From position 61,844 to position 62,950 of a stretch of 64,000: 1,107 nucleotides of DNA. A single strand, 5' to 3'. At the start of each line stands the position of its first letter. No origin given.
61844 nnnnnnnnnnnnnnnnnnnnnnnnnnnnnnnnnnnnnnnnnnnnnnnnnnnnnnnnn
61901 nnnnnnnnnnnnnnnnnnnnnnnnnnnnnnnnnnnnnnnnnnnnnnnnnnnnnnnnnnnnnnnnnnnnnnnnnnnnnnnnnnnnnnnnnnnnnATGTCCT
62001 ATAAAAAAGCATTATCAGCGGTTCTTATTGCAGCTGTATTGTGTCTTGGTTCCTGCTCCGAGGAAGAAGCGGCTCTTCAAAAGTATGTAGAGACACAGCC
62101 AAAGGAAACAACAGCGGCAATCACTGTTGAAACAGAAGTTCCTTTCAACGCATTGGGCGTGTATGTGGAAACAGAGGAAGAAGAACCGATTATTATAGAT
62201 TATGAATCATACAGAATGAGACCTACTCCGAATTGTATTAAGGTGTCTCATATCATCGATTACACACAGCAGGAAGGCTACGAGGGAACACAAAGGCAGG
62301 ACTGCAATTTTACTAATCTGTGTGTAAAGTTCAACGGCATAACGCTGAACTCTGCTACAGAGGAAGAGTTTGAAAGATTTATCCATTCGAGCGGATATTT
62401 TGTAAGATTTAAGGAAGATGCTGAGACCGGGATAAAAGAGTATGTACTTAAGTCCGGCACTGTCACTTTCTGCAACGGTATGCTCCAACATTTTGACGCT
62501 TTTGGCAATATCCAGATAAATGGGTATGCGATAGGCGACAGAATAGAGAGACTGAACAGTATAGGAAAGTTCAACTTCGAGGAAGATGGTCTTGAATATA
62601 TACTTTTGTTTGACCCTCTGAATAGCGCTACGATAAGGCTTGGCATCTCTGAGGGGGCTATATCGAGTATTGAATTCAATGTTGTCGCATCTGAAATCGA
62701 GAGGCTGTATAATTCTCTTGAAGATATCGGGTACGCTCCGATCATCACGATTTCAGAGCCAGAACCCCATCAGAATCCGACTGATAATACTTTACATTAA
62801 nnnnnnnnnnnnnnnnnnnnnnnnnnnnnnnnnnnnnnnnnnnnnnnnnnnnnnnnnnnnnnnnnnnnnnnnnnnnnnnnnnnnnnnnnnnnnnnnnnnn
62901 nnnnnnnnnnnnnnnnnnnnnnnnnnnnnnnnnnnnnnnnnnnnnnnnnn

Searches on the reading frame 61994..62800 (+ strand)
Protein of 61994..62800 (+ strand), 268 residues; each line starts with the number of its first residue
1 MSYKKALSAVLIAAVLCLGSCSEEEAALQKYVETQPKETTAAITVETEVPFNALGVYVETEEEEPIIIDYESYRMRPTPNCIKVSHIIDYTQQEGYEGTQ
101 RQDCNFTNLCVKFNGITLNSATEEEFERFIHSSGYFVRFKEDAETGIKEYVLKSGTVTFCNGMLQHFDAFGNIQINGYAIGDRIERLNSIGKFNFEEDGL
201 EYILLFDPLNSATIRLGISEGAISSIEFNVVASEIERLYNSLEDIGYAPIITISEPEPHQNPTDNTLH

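Call 14: search_protein_families(library=pfam, proteins=[window:61994-62800:+], max_evalue=0.01)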
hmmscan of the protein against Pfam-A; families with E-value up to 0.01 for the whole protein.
window:61994-62800:+ (268 aa): 0 families

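Call 15: search_protein_families(library=phrogs, proteins=[window:61994-62800:+], max_evalue=0.001)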
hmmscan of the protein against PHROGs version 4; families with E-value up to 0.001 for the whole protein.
window:61994-62800:+ (268 aa): 0 families

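Call 45: find_encoding_contigs(protein=window:61994-62800:+, flank=10000, max_places=1)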
Protein window:61994-62800:+ (268 aa): 2 contigs read that carry it; 1 place shown.
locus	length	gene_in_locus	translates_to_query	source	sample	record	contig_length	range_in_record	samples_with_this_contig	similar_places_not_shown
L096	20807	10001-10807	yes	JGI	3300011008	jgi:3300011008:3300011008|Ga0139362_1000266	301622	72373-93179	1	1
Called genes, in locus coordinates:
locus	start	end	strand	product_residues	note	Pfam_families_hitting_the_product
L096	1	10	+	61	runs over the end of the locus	-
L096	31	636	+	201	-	-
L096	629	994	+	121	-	-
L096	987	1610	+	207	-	-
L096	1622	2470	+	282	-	-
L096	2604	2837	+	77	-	-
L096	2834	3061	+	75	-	-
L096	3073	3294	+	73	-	-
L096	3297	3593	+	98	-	-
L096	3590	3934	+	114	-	-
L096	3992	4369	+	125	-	-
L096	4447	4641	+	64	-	-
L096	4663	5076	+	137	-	-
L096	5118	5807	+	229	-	-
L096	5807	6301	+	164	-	-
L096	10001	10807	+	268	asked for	-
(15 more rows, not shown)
